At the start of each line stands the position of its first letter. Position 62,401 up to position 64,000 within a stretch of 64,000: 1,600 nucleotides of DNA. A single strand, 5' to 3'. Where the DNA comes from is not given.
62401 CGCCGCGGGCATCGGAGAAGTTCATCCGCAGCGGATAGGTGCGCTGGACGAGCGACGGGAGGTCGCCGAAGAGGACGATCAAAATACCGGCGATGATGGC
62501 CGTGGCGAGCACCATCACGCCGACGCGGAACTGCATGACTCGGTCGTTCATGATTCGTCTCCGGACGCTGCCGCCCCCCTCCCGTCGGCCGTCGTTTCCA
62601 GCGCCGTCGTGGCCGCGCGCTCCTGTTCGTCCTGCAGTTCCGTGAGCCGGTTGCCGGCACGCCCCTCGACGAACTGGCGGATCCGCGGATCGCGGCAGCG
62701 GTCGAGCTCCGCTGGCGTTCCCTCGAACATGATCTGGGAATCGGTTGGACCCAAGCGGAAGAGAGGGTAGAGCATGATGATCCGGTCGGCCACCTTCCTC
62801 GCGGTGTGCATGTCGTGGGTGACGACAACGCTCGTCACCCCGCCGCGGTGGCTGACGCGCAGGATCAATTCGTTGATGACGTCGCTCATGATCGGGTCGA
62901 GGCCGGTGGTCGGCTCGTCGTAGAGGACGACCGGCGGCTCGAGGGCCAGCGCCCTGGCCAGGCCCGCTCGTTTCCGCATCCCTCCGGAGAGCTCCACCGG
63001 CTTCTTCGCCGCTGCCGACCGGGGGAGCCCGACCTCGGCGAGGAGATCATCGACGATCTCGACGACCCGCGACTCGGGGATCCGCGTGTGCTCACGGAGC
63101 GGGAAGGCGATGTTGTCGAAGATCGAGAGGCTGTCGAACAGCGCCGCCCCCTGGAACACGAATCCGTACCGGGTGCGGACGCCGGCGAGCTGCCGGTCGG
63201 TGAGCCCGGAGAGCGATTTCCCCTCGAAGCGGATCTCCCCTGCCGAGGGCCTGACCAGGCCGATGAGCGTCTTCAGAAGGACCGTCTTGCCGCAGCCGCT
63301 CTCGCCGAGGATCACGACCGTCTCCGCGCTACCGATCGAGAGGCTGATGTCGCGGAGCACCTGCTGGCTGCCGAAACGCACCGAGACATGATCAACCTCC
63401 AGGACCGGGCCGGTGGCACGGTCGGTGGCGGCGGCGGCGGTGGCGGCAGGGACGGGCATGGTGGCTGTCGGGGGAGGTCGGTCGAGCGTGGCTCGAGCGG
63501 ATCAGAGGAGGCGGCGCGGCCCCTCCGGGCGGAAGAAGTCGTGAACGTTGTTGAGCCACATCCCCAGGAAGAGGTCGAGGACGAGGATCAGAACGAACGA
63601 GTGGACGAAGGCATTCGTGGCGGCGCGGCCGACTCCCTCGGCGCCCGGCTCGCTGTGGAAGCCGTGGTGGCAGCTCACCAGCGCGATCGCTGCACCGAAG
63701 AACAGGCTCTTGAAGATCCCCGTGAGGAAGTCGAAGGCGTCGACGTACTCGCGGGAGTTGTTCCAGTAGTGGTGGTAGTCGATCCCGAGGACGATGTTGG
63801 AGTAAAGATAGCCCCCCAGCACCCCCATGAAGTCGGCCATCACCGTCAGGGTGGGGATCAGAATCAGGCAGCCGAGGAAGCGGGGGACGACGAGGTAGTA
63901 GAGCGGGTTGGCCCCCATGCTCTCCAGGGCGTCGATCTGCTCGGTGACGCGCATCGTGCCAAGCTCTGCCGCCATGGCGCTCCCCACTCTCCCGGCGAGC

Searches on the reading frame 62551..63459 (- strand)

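Call 65: search_protein_families(library=ncbifam, proteins=[window:62551-63459:-], max_evalue=0.00001)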
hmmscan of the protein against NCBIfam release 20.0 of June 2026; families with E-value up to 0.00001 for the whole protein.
window:62551-63459:- (303 aa): 182 families (the best 25 are shown)
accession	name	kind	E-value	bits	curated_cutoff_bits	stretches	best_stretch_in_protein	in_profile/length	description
NF008809.0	PRK11831.1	equivalog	7e-59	199.3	441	1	19-268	8-248/270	phospholipid ABC transporter ATP-binding protein MlaF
TIGR03265.1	PhnT2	equivalog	5.4e-50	170.6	457.7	1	18-288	3-259/353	putative 2-aminoethylphosphonate ABC transporter ATP-binding protein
TIGR01186.1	proV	subfamily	9e-46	156.6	326.6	1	30-292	4-258/363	betaine/proline/choline family ABC transporter ATP-binding protein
TIGR02673.1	FtsE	equivalog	1.1e-45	155.9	264.85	1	20-230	2-210/214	cell division ATP-binding protein FtsE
TIGR00972.1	3a0107s01c2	equivalog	3.1e-45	154.4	343.2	1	20-231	2-217/248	phosphate ABC transporter ATP-binding protein PstB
TIGR00968.1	3a0106s01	subfamily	7.8e-45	153.2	342.75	1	21-230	2-204/237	sulfate ABC transporter ATP-binding protein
TIGR02769.1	nickel_nikE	equivalog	1.8e-44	152.2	332.55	1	30-230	22-224/265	nickel import ATP-binding protein NikE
NF008105.0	PRK10851.1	equivalog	1.1e-43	149.3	502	1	20-230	3-210/362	sulfate/thiosulfate ABC transporter ATP-binding protein CysA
TIGR02211.1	LolD_lipo_ex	equivalog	1.4e-42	145.7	307.75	1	32-228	18-213/221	lipoprotein-releasing ABC transporter ATP-binding protein LolD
TIGR03258.1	PhnT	equivalog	1.5e-42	146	499.15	1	20-230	9-213/359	2-aminoethylphosphonate ABC transport system ATP-binding subunit PhnT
TIGR02982.1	heterocyst_DevA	subfamily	2.4e-42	145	295.8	1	29-230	11-214/220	ABC exporter ATP-binding subunit, DevA family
TIGR04521.1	ECF_ATPase_2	equivalog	8.6e-42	143.1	330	1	31-231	17-219/279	energy-coupling factor transporter ATPase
NF007739.0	PRK10419.1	subfamily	1.6e-41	142.7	354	1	28-230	21-225/268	nickel ABC transporter ATP-binding protein NikE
TIGR02315.1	ABC_phnC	equivalog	2.6e-41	141.6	266.1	1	19-254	1-235/243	phosphonate ABC transporter ATP-binding protein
NF040933.2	ABC_arch_GlcV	equivalog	7e-41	140.3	450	1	32-230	19-215/357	glucose ABC transporter ATP-binding protein GlcV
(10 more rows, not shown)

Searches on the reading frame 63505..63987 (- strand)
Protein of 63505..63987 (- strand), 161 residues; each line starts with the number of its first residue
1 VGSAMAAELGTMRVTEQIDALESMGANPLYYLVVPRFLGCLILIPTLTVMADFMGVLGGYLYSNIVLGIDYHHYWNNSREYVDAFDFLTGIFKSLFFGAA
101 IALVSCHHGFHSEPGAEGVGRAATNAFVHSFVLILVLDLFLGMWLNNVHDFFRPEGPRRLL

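Call 65: search_protein_families(library=ncbifam, proteins=[window:63505-63987:-], max_evalue=0.00001)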
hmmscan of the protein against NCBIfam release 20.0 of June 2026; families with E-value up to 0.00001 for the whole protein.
window:63505-63987:- (161 aa): 2 families
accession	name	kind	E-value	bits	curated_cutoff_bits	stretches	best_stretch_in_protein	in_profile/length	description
TIGR00056.1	TIGR00056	subfamily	9.2e-52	176.3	212.2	1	2-143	113-254/260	MlaE family lipid ABC transporter permease subunit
NF033619.1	perm_MlaE_1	exception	1e-37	130.1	315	1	2-142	107-248/253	lipid asymmetry maintenance ABC transporter permease subunit MlaE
